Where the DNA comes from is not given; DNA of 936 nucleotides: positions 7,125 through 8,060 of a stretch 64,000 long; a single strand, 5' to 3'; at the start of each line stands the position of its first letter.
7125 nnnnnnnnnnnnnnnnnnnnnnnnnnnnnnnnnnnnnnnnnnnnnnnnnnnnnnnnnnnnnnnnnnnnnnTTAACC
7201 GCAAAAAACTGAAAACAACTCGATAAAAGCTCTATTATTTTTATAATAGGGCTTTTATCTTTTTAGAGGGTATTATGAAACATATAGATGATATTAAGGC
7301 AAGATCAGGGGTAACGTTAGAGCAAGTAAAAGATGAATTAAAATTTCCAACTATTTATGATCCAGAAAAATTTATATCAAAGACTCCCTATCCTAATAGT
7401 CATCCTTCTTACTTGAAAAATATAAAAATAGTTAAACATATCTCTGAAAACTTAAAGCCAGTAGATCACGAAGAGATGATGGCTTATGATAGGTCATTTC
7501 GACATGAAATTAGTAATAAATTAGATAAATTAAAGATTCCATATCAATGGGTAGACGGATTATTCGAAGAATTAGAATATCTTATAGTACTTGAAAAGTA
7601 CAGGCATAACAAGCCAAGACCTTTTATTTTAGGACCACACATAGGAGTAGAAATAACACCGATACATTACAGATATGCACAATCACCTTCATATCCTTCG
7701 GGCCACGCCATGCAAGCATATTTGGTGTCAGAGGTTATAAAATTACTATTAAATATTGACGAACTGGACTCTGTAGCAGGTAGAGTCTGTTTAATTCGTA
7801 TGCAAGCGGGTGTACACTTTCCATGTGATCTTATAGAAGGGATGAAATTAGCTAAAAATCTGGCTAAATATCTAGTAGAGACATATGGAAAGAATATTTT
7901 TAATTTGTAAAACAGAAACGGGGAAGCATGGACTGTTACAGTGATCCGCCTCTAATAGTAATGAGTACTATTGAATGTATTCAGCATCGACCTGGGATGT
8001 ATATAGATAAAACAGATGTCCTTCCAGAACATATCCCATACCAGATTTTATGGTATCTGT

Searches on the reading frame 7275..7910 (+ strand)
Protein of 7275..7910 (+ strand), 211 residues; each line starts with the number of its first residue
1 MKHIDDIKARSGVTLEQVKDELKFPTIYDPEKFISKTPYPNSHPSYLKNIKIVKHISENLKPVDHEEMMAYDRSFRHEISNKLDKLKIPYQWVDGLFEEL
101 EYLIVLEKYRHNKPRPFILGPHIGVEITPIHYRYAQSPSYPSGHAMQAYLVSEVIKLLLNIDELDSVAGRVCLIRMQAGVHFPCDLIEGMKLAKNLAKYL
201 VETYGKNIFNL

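Call 3: search_protein_families(library=pfam, proteins=[window:7275-7910:+], max_evalue=1)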
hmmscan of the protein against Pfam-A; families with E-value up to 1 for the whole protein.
window:7275-7910:+ (211 aa): 2 families
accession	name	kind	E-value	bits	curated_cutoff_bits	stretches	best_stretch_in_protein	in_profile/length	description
PF01569.27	PAP2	-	7.7e-07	29.4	27.2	1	107-198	19-119/130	PAP2 superfamily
PF14830.12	Haemocyan_bet_s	-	0.098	13.1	24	1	66-90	47-71/103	Haemocyanin beta-sandwich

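Call 4: search_protein_families(library=phrogs, proteins=[window:7275-7910:+], max_evalue=1)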
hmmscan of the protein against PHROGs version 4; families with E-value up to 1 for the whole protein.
window:7275-7910:+ (211 aa): 0 families

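Call 57: find_related_loci(query=A7, collection=viral_contigs, flank=6000)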
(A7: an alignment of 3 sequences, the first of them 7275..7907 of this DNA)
Query A7 (211 aa) in viral_contigs; peptide patterns used: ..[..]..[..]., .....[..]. (x = any residue, [..] = any of these).
39 stretches matched a pattern, but none encodes a relative of the query by tblastn (E <= 1e-3).

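Call 58: find_related_loci(query=A7, collection=metagenome_contigs, flank=6000)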
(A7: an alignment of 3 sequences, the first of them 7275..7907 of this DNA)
Query A7 (211 aa) in metagenome_contigs; peptide patterns used: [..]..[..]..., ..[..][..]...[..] (x = any residue, [..] = any of these).
600 stretches matched a pattern, but none encodes a relative of the query by tblastn (E <= 1e-3).

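Call 71: search_dna_similar(query=window:7275-7907:+, collection=phages, mode=protein, max_evalue=0.001, max_rows=15)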
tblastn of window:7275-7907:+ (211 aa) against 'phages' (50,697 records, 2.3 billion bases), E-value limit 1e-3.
No match.
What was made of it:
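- Tried and rejected: PAP2 found none (call 71).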
